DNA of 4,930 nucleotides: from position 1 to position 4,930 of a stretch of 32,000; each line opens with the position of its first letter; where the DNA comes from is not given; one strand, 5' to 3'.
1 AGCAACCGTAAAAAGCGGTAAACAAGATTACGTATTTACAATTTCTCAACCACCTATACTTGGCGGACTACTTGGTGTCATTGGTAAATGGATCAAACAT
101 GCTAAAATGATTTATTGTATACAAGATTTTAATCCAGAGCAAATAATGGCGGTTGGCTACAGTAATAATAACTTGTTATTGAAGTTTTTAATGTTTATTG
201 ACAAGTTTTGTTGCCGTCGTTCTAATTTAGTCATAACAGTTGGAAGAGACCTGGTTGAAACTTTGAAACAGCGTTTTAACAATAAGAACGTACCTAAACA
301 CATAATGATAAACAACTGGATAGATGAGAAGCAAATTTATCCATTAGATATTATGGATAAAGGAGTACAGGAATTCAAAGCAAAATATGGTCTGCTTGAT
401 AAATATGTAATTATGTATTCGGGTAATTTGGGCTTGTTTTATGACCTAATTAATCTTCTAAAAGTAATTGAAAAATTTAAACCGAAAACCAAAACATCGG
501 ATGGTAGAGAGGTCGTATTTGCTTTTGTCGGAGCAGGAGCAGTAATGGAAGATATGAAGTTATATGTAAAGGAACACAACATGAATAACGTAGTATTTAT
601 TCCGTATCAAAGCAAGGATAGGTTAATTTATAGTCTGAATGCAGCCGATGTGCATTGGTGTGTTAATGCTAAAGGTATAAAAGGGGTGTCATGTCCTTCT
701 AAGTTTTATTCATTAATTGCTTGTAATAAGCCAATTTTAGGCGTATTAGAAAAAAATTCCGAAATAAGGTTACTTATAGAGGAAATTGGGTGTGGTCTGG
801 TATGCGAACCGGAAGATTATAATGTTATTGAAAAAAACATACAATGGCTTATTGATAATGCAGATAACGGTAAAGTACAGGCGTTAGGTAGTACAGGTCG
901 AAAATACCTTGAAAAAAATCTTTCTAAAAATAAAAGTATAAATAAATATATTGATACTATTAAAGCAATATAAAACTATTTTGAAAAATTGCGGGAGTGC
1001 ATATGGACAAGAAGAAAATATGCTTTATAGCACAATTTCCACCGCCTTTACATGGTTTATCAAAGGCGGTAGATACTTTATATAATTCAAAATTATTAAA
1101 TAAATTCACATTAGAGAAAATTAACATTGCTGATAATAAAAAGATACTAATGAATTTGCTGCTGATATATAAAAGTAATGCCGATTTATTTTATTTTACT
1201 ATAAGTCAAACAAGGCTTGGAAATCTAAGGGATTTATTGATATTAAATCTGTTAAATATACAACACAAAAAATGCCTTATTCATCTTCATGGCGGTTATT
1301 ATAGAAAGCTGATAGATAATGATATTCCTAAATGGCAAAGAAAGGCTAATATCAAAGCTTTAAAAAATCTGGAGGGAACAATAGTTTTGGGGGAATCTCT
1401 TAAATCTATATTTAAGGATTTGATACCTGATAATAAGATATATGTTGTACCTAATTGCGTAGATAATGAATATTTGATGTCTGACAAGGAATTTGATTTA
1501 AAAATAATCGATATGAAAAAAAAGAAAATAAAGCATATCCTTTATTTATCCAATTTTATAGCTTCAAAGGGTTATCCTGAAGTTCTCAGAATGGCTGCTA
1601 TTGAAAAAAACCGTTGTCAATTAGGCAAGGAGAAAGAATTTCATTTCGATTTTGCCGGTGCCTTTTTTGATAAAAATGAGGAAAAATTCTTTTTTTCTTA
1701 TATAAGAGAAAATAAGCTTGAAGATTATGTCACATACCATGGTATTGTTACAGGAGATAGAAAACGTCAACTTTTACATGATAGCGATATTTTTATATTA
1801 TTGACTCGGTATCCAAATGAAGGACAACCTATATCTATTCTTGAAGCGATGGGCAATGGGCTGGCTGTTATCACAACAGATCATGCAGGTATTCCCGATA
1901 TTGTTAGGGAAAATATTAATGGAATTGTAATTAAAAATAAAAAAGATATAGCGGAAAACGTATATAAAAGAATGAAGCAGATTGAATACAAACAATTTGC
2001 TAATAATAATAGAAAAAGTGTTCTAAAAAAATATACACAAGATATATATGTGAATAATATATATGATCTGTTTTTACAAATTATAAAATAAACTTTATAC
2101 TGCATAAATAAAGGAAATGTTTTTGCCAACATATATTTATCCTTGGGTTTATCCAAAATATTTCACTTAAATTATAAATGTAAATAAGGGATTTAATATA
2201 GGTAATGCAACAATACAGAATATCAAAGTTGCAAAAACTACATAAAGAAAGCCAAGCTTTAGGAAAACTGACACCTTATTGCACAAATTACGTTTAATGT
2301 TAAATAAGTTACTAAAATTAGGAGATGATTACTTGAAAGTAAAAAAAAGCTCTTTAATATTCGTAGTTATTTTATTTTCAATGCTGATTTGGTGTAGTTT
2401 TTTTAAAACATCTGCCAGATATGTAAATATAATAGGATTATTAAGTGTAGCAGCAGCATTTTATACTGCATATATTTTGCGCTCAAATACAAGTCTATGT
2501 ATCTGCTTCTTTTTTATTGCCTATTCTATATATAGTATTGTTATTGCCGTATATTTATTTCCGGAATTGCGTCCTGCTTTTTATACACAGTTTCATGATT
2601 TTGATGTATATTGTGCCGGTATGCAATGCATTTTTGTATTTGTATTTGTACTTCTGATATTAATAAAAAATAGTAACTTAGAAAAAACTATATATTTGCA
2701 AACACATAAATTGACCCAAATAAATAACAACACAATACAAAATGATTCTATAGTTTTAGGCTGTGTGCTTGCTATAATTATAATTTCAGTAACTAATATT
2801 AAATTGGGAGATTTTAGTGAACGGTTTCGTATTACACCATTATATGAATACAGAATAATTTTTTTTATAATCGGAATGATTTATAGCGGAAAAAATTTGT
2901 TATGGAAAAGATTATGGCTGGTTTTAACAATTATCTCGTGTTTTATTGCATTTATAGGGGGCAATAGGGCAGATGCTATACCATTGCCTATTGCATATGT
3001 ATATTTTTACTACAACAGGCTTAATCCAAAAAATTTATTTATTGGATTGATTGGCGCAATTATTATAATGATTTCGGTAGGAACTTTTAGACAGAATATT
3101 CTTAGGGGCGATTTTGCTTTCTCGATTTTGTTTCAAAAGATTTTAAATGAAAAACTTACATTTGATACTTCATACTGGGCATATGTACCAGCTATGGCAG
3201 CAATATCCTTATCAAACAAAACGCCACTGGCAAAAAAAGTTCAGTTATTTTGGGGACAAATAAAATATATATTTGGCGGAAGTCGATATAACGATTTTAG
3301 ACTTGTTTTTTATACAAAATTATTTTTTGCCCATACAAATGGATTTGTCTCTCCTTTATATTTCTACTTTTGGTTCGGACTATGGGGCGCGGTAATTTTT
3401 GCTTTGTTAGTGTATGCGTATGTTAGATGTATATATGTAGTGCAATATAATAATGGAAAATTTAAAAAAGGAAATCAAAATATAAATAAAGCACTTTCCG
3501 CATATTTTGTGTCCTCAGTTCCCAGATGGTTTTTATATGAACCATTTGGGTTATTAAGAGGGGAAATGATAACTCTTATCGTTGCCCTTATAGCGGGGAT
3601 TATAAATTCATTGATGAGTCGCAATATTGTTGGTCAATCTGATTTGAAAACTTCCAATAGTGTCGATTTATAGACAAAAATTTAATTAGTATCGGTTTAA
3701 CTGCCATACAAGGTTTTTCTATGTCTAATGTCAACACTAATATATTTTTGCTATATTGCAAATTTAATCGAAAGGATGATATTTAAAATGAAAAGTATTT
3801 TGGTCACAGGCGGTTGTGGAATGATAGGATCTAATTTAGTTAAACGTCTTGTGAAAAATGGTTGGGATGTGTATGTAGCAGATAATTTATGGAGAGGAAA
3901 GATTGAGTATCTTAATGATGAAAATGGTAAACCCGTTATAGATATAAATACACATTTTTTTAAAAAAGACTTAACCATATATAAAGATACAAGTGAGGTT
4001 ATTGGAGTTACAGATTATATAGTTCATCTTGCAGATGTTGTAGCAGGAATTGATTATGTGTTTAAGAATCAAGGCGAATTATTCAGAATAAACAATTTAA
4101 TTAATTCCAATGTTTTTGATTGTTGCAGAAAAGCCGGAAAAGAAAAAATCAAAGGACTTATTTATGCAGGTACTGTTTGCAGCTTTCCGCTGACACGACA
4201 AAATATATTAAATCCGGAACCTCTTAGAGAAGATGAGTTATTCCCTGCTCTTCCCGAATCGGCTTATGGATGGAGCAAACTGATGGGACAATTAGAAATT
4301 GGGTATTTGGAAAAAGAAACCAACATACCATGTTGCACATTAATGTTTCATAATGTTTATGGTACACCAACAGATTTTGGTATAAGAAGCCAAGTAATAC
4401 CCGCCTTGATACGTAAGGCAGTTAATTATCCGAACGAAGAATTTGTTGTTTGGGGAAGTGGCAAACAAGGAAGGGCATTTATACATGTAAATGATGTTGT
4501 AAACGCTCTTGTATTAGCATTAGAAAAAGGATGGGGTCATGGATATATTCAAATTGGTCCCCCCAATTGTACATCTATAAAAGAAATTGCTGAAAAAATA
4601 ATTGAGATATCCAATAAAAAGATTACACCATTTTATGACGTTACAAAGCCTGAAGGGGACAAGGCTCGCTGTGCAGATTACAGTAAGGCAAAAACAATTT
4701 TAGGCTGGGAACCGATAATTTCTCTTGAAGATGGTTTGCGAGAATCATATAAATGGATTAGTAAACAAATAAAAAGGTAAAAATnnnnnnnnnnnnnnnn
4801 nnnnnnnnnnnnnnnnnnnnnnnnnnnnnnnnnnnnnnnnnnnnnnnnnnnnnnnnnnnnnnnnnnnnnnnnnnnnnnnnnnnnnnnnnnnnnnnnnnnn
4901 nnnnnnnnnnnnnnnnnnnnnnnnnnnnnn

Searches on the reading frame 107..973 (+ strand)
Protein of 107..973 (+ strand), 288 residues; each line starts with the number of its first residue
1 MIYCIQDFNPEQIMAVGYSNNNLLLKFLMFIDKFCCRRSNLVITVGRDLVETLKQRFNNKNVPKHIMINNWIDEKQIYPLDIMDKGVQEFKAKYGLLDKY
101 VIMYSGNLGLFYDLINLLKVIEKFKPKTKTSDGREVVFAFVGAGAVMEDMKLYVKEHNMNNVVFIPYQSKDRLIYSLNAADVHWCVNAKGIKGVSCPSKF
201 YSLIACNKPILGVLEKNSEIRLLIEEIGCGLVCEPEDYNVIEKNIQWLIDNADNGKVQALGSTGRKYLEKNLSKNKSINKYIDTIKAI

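Call 4: search_protein_families(library=pfam, proteins=[window:107-973:+])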
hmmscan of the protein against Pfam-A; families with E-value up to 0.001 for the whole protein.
window:107-973:+ (288 aa): 2 families
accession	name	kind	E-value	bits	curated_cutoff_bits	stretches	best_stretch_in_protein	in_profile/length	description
PF00534.26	Glycos_transf_1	-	8.9e-09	35.5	26.4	1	89-266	4-171/172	Glycosyl transferases group 1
PF13692.12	Glyco_trans_1_4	-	0.00025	21.8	27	1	101-251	3-142/142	Glycosyl transferases group 1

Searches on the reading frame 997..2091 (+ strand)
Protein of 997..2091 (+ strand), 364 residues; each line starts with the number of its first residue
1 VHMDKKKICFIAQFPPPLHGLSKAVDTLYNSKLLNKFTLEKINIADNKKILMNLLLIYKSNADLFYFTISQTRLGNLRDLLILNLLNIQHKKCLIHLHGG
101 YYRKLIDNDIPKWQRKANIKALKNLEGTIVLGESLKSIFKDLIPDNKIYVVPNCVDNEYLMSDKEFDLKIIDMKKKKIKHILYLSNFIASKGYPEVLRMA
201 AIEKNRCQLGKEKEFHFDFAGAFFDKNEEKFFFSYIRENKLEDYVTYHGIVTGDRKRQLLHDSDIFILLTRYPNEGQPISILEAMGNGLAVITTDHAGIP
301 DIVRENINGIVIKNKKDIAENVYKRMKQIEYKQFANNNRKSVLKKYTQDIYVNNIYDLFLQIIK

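Call 4: search_protein_families(library=pfam, proteins=[window:997-2091:+])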
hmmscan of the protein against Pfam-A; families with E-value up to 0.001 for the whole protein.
window:997-2091:+ (364 aa): 4 families
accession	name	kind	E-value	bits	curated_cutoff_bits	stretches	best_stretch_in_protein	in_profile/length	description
PF00534.26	Glycos_transf_1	-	4.9e-24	85.2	26.4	1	174-340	11-171/172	Glycosyl transferases group 1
PF13692.12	Glyco_trans_1_4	-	4.6e-19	69.5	27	1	180-324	3-138/142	Glycosyl transferases group 1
PF13524.12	Glyco_trans_1_2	-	2.7e-07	31.1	25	1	211-349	10-136/144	Glycosyl transferase-like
PF13439.12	Glyco_transf_4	-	0.00034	21.1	28.5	0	88-158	94-169/170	Glycosyltransferase Family 4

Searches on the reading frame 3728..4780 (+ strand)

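Call 4: search_protein_families(library=pfam, proteins=[window:3728-4780:+])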
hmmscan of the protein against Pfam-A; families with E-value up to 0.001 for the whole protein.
window:3728-4780:+ (350 aa): 6 families
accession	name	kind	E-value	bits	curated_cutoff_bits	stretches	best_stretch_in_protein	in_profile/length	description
PF01370.27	Epimerase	-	3.7e-42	144.8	20.9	1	24-270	1-233/240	NAD dependent epimerase/dehydratase family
PF16363.11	GDP_Man_Dehyd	-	2.2e-29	103.4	27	1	25-339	1-331/332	GDP-mannose 4,6 dehydratase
PF01073.25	3Beta_HSD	-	2.2e-10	40.5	22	1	25-266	1-230/280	3-beta hydroxysteroid dehydrogenase/isomerase family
PF04321.23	RmlD_sub_bind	-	0.00014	21.5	27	1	23-193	2-138/287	RmlD substrate binding domain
PF02719.21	Polysacc_synt_2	-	0.0002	21.1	20.2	0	24-140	1-122/293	Polysaccharide biosynthesis protein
PF00106.31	adh_short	-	0.0006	19.8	26.6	1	22-92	1-68/195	short chain dehydrogenase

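Call 69: search_protein_families(library=ncbifam, proteins=[window:3728-4780:+], max_evalue=1e-40)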
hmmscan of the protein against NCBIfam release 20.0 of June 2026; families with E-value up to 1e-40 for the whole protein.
window:3728-4780:+ (350 aa): 0 families
